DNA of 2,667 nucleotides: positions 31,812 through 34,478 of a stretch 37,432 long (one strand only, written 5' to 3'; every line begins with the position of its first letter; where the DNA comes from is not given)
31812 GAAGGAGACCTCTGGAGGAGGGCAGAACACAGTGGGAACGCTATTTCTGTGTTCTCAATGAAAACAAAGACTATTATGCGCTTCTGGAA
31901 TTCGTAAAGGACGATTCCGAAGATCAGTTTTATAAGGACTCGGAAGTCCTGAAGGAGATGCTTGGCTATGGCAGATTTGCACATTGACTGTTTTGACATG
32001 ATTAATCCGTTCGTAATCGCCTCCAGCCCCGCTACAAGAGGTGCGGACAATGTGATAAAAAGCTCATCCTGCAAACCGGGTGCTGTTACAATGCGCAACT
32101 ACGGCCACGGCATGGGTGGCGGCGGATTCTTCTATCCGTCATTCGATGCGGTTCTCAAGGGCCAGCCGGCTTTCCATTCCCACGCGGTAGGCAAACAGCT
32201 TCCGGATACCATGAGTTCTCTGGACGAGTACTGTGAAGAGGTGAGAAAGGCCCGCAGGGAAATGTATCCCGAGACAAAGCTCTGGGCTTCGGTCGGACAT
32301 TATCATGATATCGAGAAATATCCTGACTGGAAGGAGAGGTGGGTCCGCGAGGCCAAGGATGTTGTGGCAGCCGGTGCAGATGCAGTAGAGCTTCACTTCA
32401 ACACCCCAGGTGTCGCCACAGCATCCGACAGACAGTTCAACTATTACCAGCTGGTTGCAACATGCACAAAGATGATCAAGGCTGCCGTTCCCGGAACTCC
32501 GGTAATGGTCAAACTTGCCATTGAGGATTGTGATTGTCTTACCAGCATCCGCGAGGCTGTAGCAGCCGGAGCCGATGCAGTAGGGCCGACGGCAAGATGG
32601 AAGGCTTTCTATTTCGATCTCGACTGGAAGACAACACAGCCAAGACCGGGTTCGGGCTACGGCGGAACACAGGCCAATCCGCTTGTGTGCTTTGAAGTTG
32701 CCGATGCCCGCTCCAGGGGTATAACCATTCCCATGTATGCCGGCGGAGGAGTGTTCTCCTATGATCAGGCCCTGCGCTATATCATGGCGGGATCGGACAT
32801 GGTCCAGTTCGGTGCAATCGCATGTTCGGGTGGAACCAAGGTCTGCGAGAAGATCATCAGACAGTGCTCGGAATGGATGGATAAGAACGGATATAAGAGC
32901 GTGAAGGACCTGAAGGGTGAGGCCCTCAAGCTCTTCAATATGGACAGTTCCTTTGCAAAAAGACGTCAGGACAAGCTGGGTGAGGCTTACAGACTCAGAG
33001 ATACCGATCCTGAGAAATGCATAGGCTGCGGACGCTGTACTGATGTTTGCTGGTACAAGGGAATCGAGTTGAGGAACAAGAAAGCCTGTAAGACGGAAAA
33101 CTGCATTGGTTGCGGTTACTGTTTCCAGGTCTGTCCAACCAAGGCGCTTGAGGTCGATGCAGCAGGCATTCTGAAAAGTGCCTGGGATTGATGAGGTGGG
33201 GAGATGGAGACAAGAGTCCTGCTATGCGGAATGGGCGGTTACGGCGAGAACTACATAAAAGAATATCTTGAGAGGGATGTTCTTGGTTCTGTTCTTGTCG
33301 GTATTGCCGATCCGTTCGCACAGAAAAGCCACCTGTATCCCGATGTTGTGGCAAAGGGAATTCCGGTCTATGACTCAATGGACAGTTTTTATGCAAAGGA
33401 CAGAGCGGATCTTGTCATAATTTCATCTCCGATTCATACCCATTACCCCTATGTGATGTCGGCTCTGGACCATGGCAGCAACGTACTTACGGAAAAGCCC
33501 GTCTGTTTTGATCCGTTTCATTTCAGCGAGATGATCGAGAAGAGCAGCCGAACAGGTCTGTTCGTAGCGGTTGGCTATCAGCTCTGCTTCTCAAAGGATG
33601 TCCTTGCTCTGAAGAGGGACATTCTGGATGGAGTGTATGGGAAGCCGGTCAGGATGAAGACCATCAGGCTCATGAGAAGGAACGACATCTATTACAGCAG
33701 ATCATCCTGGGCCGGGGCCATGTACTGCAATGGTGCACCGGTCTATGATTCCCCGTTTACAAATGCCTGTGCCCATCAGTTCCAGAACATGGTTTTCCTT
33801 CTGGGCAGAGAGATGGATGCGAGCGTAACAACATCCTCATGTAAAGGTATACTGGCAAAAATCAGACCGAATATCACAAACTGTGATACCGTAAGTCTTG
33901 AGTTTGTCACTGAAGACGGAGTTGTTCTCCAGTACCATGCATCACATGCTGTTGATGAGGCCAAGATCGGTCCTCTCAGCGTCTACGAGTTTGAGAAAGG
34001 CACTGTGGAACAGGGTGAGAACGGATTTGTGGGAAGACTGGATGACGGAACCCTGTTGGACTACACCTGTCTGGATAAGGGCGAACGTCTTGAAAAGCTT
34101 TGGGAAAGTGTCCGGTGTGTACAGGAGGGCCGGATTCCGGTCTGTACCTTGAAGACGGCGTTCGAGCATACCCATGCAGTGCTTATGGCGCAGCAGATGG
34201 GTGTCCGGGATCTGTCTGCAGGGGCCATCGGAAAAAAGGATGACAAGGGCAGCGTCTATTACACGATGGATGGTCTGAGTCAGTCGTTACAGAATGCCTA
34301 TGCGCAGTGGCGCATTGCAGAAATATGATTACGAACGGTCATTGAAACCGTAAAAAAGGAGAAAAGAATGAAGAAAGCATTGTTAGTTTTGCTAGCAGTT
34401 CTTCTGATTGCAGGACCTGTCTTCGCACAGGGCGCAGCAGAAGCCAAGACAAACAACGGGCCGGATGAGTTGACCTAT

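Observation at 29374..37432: Sugar importer operon with three embedded redox/isomerase-fold enzymes followed by a cytoplasmic heparinase II/III-like protein: candidate non-hydrolytic glycan or glycoside processing system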

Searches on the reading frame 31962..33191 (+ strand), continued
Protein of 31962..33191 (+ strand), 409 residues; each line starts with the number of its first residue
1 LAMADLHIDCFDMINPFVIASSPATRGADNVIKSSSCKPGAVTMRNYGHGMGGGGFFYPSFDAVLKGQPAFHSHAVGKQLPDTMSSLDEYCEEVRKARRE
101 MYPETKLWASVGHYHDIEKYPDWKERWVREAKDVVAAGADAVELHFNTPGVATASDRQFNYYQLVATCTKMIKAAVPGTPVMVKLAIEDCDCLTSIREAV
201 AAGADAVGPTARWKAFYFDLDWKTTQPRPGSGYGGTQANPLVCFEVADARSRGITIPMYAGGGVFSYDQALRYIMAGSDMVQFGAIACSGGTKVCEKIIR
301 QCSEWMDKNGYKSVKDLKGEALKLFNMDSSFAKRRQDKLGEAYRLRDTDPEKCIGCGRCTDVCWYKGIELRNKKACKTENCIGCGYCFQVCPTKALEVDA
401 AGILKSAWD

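Call 62: fold_search(model_id=the predicted structure, library=pdb)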
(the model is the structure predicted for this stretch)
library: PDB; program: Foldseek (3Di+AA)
matches with E <= 10: 1788; with E <= 0.001: 805
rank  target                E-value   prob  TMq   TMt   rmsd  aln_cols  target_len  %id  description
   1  7m31_C                2.6e-18  1.00  0.63  0.28  10.9       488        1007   18  Dihydropyrimidine Dehydrogenase (DPD) C671S Mutant Soaked with Thymine and NADPH Anaerobically (released 2021-06-09)
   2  7ljt_D                3.1e-18  1.00  0.62  0.27  11.8       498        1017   17  Porcine Dihydropyrimidine Dehydrogenase (DPD) soaked with 5-Ethynyluracil (5EU), NADPH - 20 minutes (released 2021-04-07)
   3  1h7w_A                3.9e-18  1.00  0.62  0.28  11.2       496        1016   17  Dihydropyrimidine dehydrogenase (DPD) from pig (released 2001-02-23)
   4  8f5w_D                7.2e-18  1.00  0.63  0.28  10.6       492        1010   17  Dihydropyrimidine Dehydrogenase (DPD) C671S Mutant Soaked with Dihydrothymine and NADPH Quasi-Anaerobically (released 2023-02-01)
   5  1h7w_D                1.1e-17  1.00  0.62  0.28  10.7       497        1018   17  Dihydropyrimidine dehydrogenase (DPD) from pig (released 2001-02-23)
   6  8f5w_A                1.1e-17  1.00  0.61  0.28  11.0       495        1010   18  Dihydropyrimidine Dehydrogenase (DPD) C671S Mutant Soaked with Dihydrothymine and NADPH Quasi-Anaerobically (released 2023-02-01)
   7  7m32_B                1.4e-17  1.00  0.59  0.26  11.4       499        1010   18  Dihydropyrimidine Dehydrogenase (DPD) C671A Mutant Soaked with Uracil and NADPH Anaerobically (released 2021-06-09)
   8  1gte_A                1.6e-17  1.00  0.61  0.28  10.8       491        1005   17  DIHYDROPYRIMIDINE DEHYDROGENASE (DPD) FROM PIG, BINARY COMPLEX WITH 5-IODOURACIL (released 2002-04-11)
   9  1h7w_B                2.0e-17  1.00  0.63  0.28  10.9       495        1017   18  Dihydropyrimidine dehydrogenase (DPD) from pig (released 2001-02-23)
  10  8f5w_B                2.1e-17  1.00  0.59  0.27  13.1       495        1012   17  Dihydropyrimidine Dehydrogenase (DPD) C671S Mutant Soaked with Dihydrothymine and NADPH Quasi-Anaerobically (released 2023-02-01)
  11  1gth_A                2.3e-17  1.00  0.63  0.28  10.9       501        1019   18  DIHYDROPYRIMIDINE DEHYDROGENASE (DPD) FROM PIG, TERNARY COMPLEX WITH NADPH AND 5-IODOURACIL (released 2002-04-11)
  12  1gte_D                2.3e-17  1.00  0.63  0.28  10.5       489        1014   18  DIHYDROPYRIMIDINE DEHYDROGENASE (DPD) FROM PIG, BINARY COMPLEX WITH 5-IODOURACIL (released 2002-04-11)
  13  1gth_C                2.3e-17  1.00  0.62  0.27  10.9       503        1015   18  DIHYDROPYRIMIDINE DEHYDROGENASE (DPD) FROM PIG, TERNARY COMPLEX WITH NADPH AND 5-IODOURACIL (released 2002-04-11)
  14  7m31_D                2.3e-17  1.00  0.58  0.26  11.6       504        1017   16  Dihydropyrimidine Dehydrogenase (DPD) C671S Mutant Soaked with Thymine and NADPH Anaerobically (released 2021-06-09)
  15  7ljt_B                2.5e-17  1.00  0.60  0.27  11.6       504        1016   17  Porcine Dihydropyrimidine Dehydrogenase (DPD) soaked with 5-Ethynyluracil (5EU), NADPH - 20 minutes (released 2021-04-07)
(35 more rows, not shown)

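Call 80: search_protein_representatives(protein=window:31968-33191:+)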
Query: 407 residues. Proteins with E-value up to 0.001 (for the whole library): 2519; up to 1e-10: 423; up to 1e-30: 19. The best 150 are listed.
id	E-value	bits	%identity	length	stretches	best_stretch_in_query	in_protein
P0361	2.1e-166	570.5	59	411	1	1-405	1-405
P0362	1.8e-102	359.9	58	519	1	153-406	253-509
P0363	8.8e-98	344.4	60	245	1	1-245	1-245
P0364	8.9e-89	314.8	40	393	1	1-395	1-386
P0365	3.7e-80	286.4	61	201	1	217-406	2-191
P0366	1.3e-72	261.5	56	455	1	1-208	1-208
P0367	2.0e-67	244.5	59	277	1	229-397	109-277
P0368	3.2e-61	224.0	56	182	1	1-174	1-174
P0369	7.7e-56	206.3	47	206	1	206-402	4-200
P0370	6.7e-51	190.0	63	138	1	272-404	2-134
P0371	9.0e-43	163.2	70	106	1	304-406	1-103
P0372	6.7e-42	160.4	59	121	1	1-121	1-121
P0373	1.7e-40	155.7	37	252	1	176-389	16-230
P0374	9.5e-40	153.3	31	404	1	9-398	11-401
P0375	1.6e-38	149.2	76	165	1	179-268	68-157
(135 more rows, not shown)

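Call 83: find_encoding_contigs(protein=P0374, flank=8000, max_places=2)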
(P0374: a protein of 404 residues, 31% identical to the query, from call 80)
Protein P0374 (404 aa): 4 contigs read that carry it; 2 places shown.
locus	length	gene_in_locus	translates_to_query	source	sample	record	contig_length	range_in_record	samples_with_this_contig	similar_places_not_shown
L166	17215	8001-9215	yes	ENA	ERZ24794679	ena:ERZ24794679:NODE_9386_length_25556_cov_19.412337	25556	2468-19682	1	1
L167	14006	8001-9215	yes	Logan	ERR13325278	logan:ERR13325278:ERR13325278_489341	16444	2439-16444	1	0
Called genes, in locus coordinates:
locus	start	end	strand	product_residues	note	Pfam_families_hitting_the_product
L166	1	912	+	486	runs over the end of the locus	PF00724:Oxidored_FMN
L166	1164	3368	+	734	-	-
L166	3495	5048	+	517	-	PF01547:SBP_bac_1, PF13416:SBP_bac_8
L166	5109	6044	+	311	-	PF00528:BPD_transp_1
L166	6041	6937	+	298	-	PF00528:BPD_transp_1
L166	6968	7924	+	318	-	PF01557:FAA_hydrolase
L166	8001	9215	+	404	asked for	PF01180:DHO_dh, PF00037:Fer4 (weak), PF12797:Fer4_2 (weak), PF12838:Fer4_7, PF13187:Fer4_9, PF13237:Fer4_10, PF14697:Fer4_21, PF00037:Fer4 (weak), +3 more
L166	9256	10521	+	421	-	PF00890:FAD_binding_2 (weak), PF01134:GIDA (weak), PF01266:DAO (faint), PF07992:Pyr_redox_2 (faint), PF12831:FAD_oxidored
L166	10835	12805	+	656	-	PF16126:DUF4838 (faint)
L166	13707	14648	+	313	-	PF13495:Phage_int_SAM_4 (faint), PF02899:Phage_int_SAM_1, PF00589:Phage_integrase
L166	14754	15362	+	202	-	PF13338:AbiEi_4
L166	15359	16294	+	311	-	PF08843:AbiEii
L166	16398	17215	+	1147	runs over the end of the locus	PF00176:SNF2-rel_dom, PF00270:DEAD (weak), PF04851:ResIII, PF00271:Helicase_C, PF13020:NOV_C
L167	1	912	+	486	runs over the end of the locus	PF00724:Oxidored_FMN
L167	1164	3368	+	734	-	-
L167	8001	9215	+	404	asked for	PF01180:DHO_dh, PF00037:Fer4 (weak), PF12797:Fer4_2 (weak), PF12838:Fer4_7, PF13187:Fer4_9, PF13237:Fer4_10, PF14697:Fer4_21, PF00037:Fer4 (weak), +3 more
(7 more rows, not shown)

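Call 84: find_encoding_contigs(protein=P0364, flank=8000, max_places=2)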
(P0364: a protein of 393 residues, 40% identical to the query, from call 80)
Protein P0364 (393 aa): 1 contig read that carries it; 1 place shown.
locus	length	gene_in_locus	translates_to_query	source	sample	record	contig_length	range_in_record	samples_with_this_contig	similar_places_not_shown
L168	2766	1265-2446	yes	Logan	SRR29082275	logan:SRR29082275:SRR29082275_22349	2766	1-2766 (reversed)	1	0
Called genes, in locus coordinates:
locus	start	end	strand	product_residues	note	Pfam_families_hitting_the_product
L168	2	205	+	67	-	?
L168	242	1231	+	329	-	PF02826:2-Hacid_dh_C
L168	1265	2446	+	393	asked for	PF01180:DHO_dh (weak), PF13187:Fer4_9 (faint), PF12797:Fer4_2 (faint), PF12838:Fer4_7 (weak), PF13237:Fer4_10 (weak), PF14697:Fer4_21, PF00037:Fer4, PF12837:Fer4_6 (weak), +1 more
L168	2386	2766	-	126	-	?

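Call 94: search_protein_families(library=pfam, alignment_id=A3, max_evalue=0.00001)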
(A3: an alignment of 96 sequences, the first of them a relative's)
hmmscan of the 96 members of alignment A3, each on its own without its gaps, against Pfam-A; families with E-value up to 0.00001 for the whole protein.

A. member 1, L062:3767-5122:- (451 aa): 2 families
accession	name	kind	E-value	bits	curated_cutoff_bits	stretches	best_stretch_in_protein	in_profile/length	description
PF01554.23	MatE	-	3.4e-52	176.8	24.9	2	28-187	1-159/161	MatE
PF03023.19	MurJ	-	2.5e-08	33.4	27.4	1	28-232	201-411/451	Lipid II flippase MurJ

B. families by the number of members that match (of 96 scanned): 96 families (the first 25 are shown)
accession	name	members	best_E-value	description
PF00005.33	ABC_tran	6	1.4e-35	ABC transporter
PF00664.28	ABC_membrane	4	1.6e-49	ABC transporter transmembrane region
PF02463.25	SMC_N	3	1.1e-07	RecF/RecN/SMC N terminal domain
PF14199.11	DUF4317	2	2e-135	Domain of unknown function (DUF4317)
PF02653.21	BPD_transp_2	2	1.8e-39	Branched-chain amino acid transport system / permease component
PF01547.30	SBP_bac_1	2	5.8e-36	Bacterial extracellular solute-binding protein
PF01636.29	APH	2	3.5e-35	Phosphotransferase enzyme family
PF13416.11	SBP_bac_8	2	2.6e-34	Bacterial extracellular solute-binding protein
PF02687.27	FtsX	2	6e-24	FtsX-like permease C-terminal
PF00583.31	Acetyltransf_1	2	1.3e-08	Acetyltransferase (GNAT) family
PF00814.31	TsaD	1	9.6e-96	tRNA N6-adenosine threonylcarbamoyltransferase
PF01055.32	Glyco_hydro_31_2nd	1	3.1e-77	Glycosyl hydrolases family 31 TIM-barrel domain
PF07005.16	SBD_N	1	9.6e-67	Sugar-binding N-terminal domain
PF07726.17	AAA_3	1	2.9e-63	ATPase family associated with various cellular activities (AAA)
PF19567.5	CpsB_CapC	1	3e-63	Capsular polysaccharide synthesis, CpsB/CapC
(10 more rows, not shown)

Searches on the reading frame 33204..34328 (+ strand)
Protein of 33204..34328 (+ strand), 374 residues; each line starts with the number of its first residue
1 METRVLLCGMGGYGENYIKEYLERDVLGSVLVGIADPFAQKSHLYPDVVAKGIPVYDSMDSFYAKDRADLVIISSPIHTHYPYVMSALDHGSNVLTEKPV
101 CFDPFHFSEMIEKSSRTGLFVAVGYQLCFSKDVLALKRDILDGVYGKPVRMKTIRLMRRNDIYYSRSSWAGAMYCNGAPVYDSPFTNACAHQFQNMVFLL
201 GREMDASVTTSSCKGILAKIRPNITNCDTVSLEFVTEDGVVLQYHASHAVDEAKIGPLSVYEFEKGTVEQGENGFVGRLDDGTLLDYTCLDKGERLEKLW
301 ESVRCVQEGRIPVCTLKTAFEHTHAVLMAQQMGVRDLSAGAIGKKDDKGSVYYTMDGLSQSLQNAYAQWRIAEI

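Call 7: search_protein_families(library=pfam, proteins=[window:33204-34328:+], max_evalue=0.01)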
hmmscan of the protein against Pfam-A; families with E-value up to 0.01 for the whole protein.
window:33204-34328:+ (374 aa): 2 families
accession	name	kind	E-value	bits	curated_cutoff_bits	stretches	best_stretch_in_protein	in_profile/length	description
PF01408.29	GFO_IDH_MocA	-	1.5e-17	64.8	24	1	4-125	2-120/120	Oxidoreductase family, NAD-binding Rossmann fold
PF22725.1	GFO_IDH_MocA_C3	-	0.0047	17.4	27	1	134-254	2-110/124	GFO/IDH/MocA C-terminal domain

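Call 8: search_protein_families(library=ncbifam, proteins=[window:33204-34328:+], max_evalue=0.01)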
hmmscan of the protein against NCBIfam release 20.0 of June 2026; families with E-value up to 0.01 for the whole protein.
window:33204-34328:+ (374 aa): 8 families
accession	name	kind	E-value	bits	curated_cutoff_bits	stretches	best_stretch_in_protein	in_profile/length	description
TIGR04380.1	myo_inos_iolG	equivalog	5.8e-14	51.7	355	1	4-239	3-222/330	inositol 2-dehydrogenase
NF040723.1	UDP-GlcNAcDh_Arch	equivalog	1.9e-12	47.3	450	1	4-156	2-149/302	UDP-N-acetylglucosamine 3-dehydrogenase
NF041392.1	XylDh_Gfo6_Halo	equivalog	9.4e-10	37.8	350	1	39-154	55-169/350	D-xylose 1-dehydrogenase Gfo6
NF008607.0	PRK11579.1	subfamily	1.6e-07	30.7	330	1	52-151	49-148/346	oxidoreductase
NF052679.1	InsChiInosDhIolG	equivalog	3.8e-07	29.4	540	1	2-154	2-154/343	bifunctional inositol 2-dehydrogenase/D-chiro-inositol 1-dehydrogenase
NF007574.0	PRK10206.1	equivalog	4.9e-06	25.8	352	1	58-153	56-151/345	oxidoreductase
NF058561.1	BT_2158_fam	equivalog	0.002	16.8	750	1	8-146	41-175/487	glycoside 3-dehydrogenase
NF052479.1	LevoglcsnDh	equivalog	0.0069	15.1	650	1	65-153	71-159/386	levoglucosan dehydrogenase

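Call 56: search_solved_structures(query=window:33204-34328:+, max_evalue=0.0001)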
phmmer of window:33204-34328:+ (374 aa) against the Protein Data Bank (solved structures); distinct sequences matched with E-value up to 0.0001: 25.
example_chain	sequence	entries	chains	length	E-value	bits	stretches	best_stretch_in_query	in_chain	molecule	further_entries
3o9z_A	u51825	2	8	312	2e-09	40.2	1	3-206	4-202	Lipopolysaccharide biosynthesis protein wbpB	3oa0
6z3b_B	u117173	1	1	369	2.8e-09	39.8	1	53-151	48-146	Gfo/Idh/MocA family oxidoreductase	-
6z3b_A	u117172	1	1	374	2.8e-09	39.7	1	53-151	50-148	Gfo/Idh/MocA family oxidoreductase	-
6z3c_AAA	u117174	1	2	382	2.9e-09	39.7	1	53-151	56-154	Gfo/Idh/MocA family oxidoreductase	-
3kux_A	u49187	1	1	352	3.5e-08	36.1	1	13-153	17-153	Putative oxidoreductase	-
3e18_A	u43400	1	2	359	3.6e-08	36.1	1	5-226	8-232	oxidoreductase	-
4gqa_A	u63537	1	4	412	9.9e-08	34.7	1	66-209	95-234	NAD binding Oxidoreductase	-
3fhl_A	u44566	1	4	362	2e-07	33.6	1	66-169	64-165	Putative oxidoreductase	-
3hnp_A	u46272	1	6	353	2.3e-07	33.5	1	51-182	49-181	Oxidoreductase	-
3i23_A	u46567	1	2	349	2.8e-07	33.2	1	51-153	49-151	Oxidoreductase, Gfo/Idh/MocA family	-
3fd8_A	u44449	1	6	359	2.9e-07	33.1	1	51-153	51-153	Oxidoreductase, Gfo/Idh/MocA family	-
3moi_A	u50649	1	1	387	3.3e-07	32.9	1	3-228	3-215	Probable dehydrogenase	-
3c1a_A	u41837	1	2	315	1.3e-06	31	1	3-141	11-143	Putative oxidoreductase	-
3euw_A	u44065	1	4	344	3e-06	29.8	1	4-137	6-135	Myo-inositol dehydrogenase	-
7wzd_A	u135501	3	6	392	6.8e-06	28.6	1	52-162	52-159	4,5-dihydroxyphthalate dehydrogenase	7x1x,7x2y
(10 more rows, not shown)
